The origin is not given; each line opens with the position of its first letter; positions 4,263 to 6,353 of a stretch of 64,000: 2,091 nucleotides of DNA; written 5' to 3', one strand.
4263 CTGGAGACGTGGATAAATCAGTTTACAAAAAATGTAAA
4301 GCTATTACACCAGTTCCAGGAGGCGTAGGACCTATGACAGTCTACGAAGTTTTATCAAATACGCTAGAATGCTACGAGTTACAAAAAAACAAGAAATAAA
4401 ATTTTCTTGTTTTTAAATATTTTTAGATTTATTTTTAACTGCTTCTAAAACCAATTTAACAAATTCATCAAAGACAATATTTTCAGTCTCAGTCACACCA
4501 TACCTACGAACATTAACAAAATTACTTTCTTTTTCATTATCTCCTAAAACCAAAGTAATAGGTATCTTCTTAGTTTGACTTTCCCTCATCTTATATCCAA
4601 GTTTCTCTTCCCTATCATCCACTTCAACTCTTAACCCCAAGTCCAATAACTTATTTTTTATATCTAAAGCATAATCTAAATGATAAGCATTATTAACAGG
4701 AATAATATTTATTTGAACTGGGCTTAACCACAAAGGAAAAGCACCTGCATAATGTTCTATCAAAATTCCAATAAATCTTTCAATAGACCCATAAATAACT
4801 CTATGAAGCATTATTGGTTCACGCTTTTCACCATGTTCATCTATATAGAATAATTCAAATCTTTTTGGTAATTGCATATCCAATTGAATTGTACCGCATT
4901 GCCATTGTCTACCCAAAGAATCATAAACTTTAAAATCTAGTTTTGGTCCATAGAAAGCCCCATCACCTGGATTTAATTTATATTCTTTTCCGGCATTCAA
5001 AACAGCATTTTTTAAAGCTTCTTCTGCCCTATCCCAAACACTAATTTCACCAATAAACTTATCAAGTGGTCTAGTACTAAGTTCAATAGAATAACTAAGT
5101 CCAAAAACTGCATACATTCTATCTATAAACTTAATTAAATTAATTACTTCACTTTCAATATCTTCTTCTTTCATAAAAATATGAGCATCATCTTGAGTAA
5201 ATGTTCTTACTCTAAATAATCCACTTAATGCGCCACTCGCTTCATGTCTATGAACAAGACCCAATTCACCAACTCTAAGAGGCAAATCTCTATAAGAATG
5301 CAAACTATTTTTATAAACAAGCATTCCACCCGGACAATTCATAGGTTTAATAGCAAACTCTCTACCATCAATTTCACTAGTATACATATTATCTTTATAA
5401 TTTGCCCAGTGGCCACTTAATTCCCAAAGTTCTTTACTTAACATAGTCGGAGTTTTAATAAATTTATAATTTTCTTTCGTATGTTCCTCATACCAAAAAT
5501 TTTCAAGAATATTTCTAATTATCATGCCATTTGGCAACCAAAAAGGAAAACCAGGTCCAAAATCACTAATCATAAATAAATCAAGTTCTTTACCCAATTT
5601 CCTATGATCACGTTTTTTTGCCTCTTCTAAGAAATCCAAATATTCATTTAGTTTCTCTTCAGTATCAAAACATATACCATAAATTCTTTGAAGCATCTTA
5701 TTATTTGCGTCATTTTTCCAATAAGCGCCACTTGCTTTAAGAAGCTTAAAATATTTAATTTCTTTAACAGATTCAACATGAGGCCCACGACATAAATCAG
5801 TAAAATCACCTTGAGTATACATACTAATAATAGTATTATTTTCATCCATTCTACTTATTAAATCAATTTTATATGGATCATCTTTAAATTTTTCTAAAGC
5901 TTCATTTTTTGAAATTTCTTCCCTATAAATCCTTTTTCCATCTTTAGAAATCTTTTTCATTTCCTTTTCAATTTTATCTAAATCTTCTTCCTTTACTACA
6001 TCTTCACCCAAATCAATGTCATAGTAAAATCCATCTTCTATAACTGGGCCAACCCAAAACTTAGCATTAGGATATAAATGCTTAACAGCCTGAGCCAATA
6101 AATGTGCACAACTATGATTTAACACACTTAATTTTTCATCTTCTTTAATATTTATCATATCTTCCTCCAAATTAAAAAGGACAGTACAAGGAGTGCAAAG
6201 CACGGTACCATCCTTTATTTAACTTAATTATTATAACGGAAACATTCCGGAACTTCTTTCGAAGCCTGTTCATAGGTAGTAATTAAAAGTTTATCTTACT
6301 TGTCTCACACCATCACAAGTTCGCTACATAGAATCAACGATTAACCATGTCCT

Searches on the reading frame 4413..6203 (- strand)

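Call 57: search_protein_families(library=pfam, proteins=[window:4413-6203:-], max_evalue=0.001)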
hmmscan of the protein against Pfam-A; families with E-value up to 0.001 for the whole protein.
window:4413-6203:- (596 aa): 3 families
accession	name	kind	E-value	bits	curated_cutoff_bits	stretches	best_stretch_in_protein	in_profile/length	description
PF00587.30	tRNA-synt_2b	-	3.9e-48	164.3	29.3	1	274-485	1-179/179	tRNA synthetase class II core domain (G, H, P, S and T)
PF03129.25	HGTP_anticodon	-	3e-21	75.8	21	1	497-587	1-93/94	Anticodon binding domain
PF07973.19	tRNA_SAD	-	1.9e-16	60.2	24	1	126-175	1-44/44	Threonyl and Alanyl tRNA synthetase second additional domain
